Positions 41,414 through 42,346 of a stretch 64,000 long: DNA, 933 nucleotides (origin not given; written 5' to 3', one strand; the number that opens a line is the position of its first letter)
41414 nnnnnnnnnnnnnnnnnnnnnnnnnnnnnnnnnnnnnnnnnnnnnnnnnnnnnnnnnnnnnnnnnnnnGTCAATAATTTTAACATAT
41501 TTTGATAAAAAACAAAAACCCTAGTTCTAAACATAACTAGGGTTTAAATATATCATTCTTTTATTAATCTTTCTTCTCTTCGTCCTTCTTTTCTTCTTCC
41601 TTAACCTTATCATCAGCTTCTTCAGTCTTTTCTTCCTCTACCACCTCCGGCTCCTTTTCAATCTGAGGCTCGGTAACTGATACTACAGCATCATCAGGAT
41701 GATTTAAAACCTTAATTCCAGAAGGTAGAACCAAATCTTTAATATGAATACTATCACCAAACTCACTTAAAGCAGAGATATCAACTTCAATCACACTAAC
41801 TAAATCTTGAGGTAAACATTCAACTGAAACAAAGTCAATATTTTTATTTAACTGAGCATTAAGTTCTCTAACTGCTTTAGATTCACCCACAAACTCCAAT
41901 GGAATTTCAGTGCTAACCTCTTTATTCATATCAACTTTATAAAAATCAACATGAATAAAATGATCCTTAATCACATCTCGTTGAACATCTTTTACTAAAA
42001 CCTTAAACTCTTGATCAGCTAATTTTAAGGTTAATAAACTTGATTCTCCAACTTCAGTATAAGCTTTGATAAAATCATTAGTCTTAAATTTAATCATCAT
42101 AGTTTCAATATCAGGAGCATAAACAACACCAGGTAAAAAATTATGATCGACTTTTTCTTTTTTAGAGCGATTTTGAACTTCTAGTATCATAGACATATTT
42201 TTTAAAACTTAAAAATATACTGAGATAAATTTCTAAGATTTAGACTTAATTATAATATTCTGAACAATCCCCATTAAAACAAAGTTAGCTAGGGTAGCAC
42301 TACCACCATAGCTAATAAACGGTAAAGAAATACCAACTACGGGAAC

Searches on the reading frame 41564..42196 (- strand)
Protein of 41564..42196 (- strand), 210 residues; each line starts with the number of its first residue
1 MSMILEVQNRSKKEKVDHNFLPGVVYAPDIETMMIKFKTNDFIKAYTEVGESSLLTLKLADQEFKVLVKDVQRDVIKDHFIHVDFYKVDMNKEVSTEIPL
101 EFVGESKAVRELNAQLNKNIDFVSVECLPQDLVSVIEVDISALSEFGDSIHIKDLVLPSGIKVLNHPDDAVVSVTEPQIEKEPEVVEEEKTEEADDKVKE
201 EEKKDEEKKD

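Call 6: search_protein_families(library=pfam, proteins=[window:41564-42196:-])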
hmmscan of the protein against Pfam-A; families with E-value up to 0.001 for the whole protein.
window:41564-42196:- (210 aa): 2 families
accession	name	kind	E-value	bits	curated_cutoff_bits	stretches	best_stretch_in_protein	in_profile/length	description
PF14693.11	Ribosomal_TL5_C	-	5.9e-23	81.5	27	1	93-178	1-84/84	Ribosomal protein TL5, C-terminal domain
PF01386.24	Ribosomal_L25p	-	2.3e-15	57.2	23.6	1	17-85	18-82/82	Ribosomal L25p family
